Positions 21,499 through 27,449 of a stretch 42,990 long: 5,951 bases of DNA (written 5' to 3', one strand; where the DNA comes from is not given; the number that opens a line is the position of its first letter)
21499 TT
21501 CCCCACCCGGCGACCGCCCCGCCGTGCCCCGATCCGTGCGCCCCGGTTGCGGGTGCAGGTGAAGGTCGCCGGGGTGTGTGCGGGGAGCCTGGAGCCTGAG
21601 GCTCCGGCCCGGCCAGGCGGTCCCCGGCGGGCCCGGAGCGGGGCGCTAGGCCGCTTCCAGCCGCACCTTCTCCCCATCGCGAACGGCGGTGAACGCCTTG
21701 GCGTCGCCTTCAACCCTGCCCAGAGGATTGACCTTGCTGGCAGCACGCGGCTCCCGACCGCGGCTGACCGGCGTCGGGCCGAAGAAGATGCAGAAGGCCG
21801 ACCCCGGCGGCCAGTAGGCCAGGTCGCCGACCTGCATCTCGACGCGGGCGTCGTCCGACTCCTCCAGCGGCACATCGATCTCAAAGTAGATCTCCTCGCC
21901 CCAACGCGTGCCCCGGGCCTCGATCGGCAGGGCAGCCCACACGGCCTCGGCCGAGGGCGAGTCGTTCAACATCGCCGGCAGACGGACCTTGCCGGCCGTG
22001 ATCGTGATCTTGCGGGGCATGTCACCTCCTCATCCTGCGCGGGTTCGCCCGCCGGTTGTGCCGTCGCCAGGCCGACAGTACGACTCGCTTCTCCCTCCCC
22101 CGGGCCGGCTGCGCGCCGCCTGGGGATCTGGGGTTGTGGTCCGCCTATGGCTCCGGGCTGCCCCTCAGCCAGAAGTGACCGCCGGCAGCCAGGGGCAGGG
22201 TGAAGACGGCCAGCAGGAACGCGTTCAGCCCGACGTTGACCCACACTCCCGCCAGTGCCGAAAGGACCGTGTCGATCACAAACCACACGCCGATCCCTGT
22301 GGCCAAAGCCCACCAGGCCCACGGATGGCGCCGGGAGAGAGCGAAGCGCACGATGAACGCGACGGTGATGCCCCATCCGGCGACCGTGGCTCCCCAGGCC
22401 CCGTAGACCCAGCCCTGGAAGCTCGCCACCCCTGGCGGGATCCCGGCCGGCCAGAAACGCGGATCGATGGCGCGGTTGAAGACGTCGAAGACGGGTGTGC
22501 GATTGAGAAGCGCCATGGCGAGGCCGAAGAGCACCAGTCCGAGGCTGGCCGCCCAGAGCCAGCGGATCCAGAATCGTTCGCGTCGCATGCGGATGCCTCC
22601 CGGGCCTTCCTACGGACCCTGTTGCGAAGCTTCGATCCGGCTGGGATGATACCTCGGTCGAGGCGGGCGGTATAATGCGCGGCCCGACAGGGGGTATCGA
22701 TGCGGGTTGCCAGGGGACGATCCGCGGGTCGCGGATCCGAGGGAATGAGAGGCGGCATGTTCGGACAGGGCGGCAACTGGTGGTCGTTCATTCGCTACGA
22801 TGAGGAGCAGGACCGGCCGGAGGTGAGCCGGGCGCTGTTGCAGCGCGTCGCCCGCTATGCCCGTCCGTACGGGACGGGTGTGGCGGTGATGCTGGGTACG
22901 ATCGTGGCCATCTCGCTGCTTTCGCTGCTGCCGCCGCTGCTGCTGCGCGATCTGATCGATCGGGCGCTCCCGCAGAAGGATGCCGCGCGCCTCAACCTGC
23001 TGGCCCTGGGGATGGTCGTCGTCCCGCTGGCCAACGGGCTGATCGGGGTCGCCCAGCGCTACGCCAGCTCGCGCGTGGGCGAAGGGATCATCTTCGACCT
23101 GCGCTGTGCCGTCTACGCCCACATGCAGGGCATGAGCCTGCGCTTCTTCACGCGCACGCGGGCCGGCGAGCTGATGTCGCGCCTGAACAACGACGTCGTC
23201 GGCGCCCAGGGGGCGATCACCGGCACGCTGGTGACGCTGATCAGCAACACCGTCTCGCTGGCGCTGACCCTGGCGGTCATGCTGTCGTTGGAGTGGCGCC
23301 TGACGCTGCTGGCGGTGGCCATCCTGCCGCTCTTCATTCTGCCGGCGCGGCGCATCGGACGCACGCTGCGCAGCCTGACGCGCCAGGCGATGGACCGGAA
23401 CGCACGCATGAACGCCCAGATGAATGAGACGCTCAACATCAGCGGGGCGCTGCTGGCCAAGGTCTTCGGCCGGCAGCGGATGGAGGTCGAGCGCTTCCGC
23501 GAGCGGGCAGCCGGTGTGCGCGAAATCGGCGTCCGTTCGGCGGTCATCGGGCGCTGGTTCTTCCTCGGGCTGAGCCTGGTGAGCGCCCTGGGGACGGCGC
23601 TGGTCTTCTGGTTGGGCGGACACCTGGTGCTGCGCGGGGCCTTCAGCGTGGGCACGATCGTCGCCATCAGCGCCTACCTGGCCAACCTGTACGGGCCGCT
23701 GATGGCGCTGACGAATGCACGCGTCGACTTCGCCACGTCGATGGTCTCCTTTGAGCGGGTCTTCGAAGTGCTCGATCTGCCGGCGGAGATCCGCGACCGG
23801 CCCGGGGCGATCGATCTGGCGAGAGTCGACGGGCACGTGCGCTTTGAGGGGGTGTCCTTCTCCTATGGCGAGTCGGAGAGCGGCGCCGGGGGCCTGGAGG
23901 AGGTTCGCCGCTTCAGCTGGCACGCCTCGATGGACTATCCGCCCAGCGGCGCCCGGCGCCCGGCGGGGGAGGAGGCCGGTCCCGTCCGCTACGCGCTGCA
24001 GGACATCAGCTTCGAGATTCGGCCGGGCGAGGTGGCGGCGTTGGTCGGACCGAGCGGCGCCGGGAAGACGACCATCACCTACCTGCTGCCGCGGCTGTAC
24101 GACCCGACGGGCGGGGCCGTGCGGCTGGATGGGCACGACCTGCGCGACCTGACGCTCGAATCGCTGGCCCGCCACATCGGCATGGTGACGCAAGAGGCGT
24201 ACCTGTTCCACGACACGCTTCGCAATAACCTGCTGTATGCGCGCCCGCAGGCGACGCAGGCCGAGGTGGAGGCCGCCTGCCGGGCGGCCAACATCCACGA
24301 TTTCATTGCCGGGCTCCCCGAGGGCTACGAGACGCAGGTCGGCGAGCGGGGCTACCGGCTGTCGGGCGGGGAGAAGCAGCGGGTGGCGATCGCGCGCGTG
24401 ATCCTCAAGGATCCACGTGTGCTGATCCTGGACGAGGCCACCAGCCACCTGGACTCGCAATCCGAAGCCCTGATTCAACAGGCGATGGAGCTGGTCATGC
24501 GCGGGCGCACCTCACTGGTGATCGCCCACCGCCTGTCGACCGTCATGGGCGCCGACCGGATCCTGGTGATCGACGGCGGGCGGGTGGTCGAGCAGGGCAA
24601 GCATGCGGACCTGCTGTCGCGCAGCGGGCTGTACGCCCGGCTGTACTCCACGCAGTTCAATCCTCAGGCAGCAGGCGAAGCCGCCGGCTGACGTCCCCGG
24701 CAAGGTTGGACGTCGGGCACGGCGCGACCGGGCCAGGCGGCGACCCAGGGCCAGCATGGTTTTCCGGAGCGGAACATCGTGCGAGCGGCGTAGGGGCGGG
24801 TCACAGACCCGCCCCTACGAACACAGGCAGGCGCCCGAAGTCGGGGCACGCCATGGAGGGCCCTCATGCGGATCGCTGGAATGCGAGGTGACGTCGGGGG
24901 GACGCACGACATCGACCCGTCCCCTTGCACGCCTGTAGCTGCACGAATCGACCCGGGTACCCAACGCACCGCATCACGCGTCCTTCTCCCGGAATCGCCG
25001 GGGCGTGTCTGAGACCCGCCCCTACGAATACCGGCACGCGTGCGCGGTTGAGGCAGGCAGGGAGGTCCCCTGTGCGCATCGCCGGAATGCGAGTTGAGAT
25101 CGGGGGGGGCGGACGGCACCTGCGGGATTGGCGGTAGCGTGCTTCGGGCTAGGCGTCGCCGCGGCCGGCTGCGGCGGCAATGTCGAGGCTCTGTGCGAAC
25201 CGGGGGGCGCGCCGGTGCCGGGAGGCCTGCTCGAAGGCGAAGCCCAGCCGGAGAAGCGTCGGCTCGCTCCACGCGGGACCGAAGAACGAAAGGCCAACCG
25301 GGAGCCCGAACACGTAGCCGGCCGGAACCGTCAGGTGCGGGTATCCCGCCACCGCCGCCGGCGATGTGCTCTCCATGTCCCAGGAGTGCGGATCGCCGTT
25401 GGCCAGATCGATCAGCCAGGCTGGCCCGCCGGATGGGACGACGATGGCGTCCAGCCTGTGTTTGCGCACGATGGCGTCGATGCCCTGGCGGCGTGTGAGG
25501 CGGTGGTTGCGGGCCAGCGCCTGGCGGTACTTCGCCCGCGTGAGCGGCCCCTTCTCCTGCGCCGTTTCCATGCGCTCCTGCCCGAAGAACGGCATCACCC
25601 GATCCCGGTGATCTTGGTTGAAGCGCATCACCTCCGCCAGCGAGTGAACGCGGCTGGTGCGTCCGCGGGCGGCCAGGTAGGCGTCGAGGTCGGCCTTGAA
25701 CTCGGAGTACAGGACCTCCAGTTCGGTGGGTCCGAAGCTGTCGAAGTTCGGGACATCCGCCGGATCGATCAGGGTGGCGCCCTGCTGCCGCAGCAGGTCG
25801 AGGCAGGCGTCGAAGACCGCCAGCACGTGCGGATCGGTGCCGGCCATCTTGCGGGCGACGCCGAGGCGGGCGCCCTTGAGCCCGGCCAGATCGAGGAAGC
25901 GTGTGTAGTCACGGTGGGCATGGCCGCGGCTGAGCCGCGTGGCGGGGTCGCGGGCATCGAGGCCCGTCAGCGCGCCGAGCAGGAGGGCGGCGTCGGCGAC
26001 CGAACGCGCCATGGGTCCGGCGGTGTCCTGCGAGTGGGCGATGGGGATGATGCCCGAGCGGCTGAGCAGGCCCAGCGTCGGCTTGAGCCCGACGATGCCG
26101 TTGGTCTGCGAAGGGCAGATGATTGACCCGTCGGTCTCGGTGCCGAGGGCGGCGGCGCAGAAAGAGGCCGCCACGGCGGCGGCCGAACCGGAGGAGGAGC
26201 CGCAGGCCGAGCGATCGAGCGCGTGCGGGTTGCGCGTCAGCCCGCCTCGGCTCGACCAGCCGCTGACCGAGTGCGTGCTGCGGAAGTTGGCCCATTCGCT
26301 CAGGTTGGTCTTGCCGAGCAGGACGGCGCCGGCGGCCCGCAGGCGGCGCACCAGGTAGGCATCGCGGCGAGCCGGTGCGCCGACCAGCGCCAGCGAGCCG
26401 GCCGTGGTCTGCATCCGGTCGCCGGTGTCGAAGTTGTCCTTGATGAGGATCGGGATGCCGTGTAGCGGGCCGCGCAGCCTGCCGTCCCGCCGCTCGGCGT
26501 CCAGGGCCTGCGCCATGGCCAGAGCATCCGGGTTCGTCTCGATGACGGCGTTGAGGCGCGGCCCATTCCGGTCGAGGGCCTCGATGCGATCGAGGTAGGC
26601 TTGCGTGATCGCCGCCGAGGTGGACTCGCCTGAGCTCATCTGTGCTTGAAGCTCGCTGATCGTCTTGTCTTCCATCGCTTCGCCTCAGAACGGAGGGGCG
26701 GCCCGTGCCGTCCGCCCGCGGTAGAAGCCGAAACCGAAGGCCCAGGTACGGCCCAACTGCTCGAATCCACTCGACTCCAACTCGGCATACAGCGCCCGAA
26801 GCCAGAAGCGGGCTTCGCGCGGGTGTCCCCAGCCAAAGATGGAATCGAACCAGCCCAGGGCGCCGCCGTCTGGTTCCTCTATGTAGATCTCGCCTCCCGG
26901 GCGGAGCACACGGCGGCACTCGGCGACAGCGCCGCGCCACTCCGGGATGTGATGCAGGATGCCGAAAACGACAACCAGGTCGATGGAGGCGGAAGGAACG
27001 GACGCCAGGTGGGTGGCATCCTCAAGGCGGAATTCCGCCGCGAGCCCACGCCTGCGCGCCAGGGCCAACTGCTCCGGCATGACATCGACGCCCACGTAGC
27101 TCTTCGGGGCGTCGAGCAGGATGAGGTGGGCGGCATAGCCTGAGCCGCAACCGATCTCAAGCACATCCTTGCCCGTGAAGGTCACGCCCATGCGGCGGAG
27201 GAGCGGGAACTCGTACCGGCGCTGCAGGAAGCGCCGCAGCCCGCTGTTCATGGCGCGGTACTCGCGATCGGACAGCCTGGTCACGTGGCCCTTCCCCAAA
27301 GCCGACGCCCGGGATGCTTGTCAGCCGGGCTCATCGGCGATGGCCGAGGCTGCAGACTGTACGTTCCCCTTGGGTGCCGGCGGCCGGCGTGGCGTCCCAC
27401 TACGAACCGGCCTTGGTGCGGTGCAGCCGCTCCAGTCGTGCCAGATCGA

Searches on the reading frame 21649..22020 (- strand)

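Call 28: search_protein_families(library=pfam, proteins=[window:21649-22020:-], max_evalue=0.001)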
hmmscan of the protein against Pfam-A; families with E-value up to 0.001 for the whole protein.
window:21649-22020:- (124 aa): 2 families
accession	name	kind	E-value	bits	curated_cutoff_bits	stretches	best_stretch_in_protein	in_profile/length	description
PF04126.18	Cyclophil_like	-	7e-39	132.8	27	1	3-122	1-120/120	Cyclophilin-like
PF18050.6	Cyclophil_like2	-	9.1e-13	48.7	22.7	1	7-115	1-105/115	Cyclophilin-like family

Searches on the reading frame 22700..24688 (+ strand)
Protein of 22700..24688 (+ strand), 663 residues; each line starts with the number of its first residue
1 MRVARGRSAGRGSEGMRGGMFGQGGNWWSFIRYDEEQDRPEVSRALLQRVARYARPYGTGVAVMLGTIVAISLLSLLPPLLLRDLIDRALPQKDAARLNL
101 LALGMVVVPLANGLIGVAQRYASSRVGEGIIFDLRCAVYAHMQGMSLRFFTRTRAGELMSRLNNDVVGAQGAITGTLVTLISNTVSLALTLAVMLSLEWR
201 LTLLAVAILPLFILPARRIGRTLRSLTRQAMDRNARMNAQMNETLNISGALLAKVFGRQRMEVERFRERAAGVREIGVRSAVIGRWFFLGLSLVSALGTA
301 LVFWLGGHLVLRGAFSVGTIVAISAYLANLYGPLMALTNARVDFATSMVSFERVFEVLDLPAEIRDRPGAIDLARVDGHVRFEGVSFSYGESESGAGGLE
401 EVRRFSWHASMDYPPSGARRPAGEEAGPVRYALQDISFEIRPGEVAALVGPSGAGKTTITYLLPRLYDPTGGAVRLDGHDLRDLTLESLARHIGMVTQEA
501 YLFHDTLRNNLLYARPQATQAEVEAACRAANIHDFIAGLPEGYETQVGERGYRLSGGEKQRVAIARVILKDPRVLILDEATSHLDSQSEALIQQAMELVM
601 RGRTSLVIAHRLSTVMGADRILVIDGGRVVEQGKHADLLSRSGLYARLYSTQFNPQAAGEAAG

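Call 13: find_encoding_contigs(protein=window:22700-24688:+, flank=10000, max_places=4)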
Protein window:22700-24688:+ (663 aa): no gene with exactly this product is on record in the collection.

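Call 28: search_protein_families(library=pfam, proteins=[window:22700-24688:+], max_evalue=0.001)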
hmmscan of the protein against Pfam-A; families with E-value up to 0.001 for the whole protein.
window:22700-24688:+ (663 aa): 4 families
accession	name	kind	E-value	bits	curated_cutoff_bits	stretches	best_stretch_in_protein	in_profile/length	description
PF00664.28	ABC_membrane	-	9.2e-49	167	28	1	66-334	6-274/274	ABC transporter transmembrane region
PF00005.33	ABC_tran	-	2.3e-34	119.4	25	1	433-582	1-137/137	ABC transporter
PF02463.25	SMC_N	-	5.1e-05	23.3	40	0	476-623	113-210/220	RecF/RecN/SMC N terminal domain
PF13191.12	AAA_16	-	0.00012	23.1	32.6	1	442-602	24-162/167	AAA ATPase domain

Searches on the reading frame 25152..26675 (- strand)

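Call 28: search_protein_families(library=pfam, proteins=[window:25152-26675:-], max_evalue=0.001)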
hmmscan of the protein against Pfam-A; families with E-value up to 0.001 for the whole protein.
window:25152-26675:- (508 aa): 1 family
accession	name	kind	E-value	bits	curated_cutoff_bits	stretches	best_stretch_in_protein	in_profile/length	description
PF01425.27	Amidase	-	1.1e-96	325.1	27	1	23-475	2-445/445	Amidase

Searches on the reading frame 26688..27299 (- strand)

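Call 28: search_protein_families(library=pfam, proteins=[window:26688-27299:-], max_evalue=0.001)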
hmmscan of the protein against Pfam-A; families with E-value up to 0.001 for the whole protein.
window:26688-27299:- (204 aa): 8 families
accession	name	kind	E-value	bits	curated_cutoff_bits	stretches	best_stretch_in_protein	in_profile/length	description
PF08241.18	Methyltransf_11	-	1.1e-21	77.6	21.2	1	47-140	1-95/95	Methyltransferase domain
PF13649.12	Methyltransf_25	-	2.5e-19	70.2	27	1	46-136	1-97/97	Methyltransferase domain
PF08242.18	Methyltransf_12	-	5.4e-17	62.8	30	1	47-137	1-97/98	Methyltransferase domain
PF13489.12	Methyltransf_23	-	1.2e-16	61.3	27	1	22-180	2-160/164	Methyltransferase domain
PF13847.12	Methyltransf_31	-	1.8e-15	57.3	27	1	43-144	4-113/145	Methyltransferase domain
PF08003.17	Methyltransf_9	-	4.1e-05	23.1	23.8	1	41-141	114-218/315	Protein of unknown function (DUF1698)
PF01209.24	Ubie_methyltran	-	0.00028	20.8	20.1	1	13-142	19-153/233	ubiE/COQ5 methyltransferase family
PF05401.17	NodS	-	0.00066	20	24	1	24-138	26-142/201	Nodulation protein S (NodS)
